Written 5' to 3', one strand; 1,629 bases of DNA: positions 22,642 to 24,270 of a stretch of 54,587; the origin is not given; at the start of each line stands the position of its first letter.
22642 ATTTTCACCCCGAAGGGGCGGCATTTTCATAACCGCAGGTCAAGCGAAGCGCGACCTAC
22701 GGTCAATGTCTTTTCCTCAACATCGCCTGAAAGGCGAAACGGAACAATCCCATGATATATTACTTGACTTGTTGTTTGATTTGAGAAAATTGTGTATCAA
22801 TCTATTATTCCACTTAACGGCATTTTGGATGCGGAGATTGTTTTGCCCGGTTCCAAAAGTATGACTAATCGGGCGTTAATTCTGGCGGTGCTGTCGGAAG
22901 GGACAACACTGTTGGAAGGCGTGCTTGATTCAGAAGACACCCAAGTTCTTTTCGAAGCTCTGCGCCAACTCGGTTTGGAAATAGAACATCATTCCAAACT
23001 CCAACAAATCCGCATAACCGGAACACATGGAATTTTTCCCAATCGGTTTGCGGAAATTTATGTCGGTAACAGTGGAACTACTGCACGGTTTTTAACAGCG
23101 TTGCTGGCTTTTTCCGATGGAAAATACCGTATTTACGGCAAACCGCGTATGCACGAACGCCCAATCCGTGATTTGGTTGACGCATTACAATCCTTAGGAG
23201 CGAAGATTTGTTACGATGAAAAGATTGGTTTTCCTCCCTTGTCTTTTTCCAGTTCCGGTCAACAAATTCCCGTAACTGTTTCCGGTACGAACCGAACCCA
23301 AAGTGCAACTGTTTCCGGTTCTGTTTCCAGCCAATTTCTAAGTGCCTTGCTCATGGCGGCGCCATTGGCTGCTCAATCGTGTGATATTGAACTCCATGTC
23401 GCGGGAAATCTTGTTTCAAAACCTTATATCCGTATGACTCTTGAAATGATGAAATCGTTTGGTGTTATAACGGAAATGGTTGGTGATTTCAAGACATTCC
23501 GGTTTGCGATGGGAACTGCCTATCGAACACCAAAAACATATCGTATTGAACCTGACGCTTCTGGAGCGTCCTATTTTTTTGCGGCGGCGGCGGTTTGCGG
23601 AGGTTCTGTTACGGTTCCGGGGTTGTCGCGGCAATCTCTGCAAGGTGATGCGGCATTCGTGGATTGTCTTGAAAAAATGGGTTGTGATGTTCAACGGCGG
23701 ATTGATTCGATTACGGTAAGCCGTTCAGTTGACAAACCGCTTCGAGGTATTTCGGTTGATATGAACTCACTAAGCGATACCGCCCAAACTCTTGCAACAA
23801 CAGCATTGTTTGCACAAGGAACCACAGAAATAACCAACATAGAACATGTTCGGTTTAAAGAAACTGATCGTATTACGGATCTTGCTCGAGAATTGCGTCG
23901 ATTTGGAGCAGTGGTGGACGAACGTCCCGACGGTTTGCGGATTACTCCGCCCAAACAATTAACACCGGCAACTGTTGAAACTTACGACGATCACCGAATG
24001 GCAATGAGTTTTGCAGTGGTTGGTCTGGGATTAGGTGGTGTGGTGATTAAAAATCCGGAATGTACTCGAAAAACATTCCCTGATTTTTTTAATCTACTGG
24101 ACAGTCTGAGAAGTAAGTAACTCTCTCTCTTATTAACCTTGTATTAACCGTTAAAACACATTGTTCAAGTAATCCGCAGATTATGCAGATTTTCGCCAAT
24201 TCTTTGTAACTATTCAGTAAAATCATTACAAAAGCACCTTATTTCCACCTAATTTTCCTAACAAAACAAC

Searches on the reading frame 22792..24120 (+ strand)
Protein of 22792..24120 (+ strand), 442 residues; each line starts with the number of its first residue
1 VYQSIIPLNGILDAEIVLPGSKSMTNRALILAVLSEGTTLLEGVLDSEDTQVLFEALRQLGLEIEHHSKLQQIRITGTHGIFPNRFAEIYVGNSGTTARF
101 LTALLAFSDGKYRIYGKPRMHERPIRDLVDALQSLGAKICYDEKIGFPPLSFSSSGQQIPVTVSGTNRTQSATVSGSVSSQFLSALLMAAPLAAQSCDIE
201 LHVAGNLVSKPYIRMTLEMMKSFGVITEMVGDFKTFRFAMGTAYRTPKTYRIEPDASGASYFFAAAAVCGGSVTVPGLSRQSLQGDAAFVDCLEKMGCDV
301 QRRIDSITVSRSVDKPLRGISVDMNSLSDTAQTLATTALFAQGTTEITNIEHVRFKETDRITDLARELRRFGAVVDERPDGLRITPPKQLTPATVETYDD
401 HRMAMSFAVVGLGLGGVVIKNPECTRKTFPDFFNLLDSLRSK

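Call 38: search_protein_families(library=pfam, proteins=[window:22792-24120:+], max_evalue=0.001)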
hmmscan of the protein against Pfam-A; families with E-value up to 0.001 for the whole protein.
window:22792-24120:+ (442 aa): 1 family
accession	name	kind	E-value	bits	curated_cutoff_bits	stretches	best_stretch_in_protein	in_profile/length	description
PF00275.25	EPSP_synthase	-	6.7e-116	387.9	22.8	1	12-434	7-415/417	EPSP synthase (3-phosphoshikimate 1-carboxyvinyltransferase)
